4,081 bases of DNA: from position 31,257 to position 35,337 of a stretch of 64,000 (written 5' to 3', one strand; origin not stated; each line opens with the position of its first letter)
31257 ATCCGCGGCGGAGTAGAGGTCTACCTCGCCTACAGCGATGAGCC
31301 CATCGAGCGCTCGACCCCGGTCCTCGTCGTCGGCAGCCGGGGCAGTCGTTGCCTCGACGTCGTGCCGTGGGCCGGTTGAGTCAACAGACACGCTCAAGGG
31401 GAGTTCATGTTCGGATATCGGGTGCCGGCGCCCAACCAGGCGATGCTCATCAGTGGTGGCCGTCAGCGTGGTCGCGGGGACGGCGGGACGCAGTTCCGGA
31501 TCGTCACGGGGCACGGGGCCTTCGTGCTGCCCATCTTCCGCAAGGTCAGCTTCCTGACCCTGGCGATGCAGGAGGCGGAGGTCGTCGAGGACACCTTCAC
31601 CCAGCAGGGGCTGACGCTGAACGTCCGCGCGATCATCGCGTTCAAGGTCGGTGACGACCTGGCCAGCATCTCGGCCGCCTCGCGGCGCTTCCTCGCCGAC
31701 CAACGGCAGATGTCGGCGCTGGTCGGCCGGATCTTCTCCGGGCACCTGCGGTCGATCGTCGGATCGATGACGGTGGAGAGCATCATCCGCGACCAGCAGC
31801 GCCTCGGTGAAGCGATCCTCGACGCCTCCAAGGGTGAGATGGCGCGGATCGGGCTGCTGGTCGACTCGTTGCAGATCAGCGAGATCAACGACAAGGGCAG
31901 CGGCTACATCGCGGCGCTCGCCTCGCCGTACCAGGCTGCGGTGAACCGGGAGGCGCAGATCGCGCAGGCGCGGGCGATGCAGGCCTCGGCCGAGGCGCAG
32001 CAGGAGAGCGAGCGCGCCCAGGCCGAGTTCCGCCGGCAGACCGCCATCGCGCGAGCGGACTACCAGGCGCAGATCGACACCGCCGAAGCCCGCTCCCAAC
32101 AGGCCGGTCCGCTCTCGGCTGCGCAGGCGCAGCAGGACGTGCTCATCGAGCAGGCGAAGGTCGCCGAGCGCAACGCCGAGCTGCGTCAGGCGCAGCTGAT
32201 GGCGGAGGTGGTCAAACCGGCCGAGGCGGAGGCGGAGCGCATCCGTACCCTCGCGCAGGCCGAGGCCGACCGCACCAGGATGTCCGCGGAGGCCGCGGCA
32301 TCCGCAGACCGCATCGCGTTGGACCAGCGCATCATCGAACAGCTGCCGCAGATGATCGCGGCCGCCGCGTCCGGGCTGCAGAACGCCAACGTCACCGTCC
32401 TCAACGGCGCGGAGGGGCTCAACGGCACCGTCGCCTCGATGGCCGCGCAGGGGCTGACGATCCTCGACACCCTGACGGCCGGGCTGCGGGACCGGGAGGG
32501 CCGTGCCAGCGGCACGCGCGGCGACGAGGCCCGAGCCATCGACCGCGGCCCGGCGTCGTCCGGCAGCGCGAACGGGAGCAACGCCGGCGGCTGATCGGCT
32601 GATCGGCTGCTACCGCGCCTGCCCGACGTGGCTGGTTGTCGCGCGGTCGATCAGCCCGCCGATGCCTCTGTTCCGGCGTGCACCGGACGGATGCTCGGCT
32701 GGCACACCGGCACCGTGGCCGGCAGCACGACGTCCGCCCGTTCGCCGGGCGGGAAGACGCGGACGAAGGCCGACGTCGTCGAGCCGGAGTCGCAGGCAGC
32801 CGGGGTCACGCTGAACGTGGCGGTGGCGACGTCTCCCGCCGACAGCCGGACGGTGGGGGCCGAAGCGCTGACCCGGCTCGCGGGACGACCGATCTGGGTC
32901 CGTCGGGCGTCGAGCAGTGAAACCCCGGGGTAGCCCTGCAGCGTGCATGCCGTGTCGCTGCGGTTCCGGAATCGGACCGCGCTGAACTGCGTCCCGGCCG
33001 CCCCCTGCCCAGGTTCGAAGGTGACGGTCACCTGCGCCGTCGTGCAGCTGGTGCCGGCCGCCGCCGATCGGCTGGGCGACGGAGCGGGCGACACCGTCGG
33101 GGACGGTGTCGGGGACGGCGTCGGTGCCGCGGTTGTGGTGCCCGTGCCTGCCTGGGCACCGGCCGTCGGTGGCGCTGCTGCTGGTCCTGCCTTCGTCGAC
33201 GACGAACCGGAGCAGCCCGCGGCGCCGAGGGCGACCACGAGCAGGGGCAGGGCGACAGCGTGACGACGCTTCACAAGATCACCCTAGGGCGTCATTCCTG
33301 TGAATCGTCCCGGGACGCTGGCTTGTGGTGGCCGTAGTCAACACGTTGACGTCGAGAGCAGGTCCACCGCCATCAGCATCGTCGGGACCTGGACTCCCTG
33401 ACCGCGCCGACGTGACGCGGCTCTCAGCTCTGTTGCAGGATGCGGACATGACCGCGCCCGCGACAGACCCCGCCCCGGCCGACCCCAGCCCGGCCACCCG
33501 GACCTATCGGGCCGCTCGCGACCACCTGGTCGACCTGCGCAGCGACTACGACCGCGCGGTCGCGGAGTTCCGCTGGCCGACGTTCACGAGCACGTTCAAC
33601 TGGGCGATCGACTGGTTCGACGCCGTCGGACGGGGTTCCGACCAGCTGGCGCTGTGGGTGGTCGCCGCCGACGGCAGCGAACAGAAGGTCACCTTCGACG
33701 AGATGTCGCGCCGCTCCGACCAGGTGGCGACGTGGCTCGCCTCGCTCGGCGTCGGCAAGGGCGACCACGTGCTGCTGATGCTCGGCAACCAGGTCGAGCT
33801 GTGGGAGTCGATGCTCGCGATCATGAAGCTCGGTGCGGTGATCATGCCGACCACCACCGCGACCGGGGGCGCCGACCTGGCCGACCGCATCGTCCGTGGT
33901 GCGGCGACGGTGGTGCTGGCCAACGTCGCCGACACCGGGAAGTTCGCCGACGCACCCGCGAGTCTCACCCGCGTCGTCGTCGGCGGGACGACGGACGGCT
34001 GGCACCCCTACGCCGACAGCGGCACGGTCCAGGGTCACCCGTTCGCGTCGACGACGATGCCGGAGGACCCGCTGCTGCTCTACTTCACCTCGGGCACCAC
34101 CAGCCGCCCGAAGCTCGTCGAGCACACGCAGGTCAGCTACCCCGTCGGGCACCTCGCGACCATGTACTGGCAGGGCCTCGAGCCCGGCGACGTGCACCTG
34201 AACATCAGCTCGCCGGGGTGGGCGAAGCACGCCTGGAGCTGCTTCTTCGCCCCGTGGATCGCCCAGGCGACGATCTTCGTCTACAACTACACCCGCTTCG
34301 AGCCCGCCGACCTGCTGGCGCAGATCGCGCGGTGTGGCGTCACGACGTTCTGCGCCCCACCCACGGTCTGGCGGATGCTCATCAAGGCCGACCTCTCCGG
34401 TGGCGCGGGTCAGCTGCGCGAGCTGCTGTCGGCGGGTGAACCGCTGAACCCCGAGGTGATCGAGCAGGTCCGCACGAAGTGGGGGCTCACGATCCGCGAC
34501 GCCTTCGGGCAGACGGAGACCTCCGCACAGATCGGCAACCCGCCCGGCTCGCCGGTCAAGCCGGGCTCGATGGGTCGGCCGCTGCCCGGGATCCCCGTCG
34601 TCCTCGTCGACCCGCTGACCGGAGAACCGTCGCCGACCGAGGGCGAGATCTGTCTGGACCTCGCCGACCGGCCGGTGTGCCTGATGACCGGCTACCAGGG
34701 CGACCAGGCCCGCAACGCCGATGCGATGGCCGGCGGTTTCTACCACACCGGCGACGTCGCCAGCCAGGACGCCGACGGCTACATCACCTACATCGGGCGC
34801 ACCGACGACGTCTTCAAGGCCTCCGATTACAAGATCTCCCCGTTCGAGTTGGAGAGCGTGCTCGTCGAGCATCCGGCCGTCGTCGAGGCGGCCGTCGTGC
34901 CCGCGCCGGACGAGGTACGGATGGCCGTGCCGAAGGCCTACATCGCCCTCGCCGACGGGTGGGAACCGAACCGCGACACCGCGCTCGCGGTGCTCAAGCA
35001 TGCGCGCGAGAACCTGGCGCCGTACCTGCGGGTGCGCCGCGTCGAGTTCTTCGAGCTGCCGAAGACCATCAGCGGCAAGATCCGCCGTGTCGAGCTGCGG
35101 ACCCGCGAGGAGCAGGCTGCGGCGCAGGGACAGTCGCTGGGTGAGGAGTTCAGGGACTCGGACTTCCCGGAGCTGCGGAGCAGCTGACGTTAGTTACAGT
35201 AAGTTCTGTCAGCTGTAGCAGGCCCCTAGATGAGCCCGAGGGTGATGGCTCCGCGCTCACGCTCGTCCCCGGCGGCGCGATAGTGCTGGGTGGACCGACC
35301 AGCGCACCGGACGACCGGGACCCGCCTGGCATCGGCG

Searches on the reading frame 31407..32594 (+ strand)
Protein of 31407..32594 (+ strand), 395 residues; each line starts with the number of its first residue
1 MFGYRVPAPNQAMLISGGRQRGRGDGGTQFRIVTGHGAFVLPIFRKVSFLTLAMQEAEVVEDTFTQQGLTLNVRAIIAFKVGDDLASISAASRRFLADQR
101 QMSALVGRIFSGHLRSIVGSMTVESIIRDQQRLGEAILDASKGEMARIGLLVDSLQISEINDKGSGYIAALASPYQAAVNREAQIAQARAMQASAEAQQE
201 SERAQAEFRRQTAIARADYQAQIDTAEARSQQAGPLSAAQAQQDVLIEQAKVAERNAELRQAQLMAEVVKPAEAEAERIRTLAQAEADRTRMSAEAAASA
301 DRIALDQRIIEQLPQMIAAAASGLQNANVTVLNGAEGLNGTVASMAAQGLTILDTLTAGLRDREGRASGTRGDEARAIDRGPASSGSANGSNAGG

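Call 53: search_protein_families(library=pfam, proteins=[window:31407-32594:+], max_evalue=0.00001)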
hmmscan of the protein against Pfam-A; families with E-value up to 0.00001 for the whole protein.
window:31407-32594:+ (395 aa): 1 family
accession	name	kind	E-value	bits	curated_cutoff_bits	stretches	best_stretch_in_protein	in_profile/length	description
PF01145.31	Band_7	-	4.9e-15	56.5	23.6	1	11-190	7-174/176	SPFH domain / Band 7 family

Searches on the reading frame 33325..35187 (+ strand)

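Call 53: search_protein_families(library=pfam, proteins=[window:33325-35187:+], max_evalue=0.00001)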
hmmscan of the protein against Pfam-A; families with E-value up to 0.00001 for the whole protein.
window:33325-35187:+ (620 aa): 2 families
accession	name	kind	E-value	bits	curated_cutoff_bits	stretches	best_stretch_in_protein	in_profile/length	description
PF00501.34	AMP-binding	-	4.4e-61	207.2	29.9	1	109-457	13-383/384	AMP-binding enzyme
PF13193.12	AMP-binding_C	-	7.2e-19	68.9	24.5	1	508-585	1-76/76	AMP-binding enzyme C-terminal domain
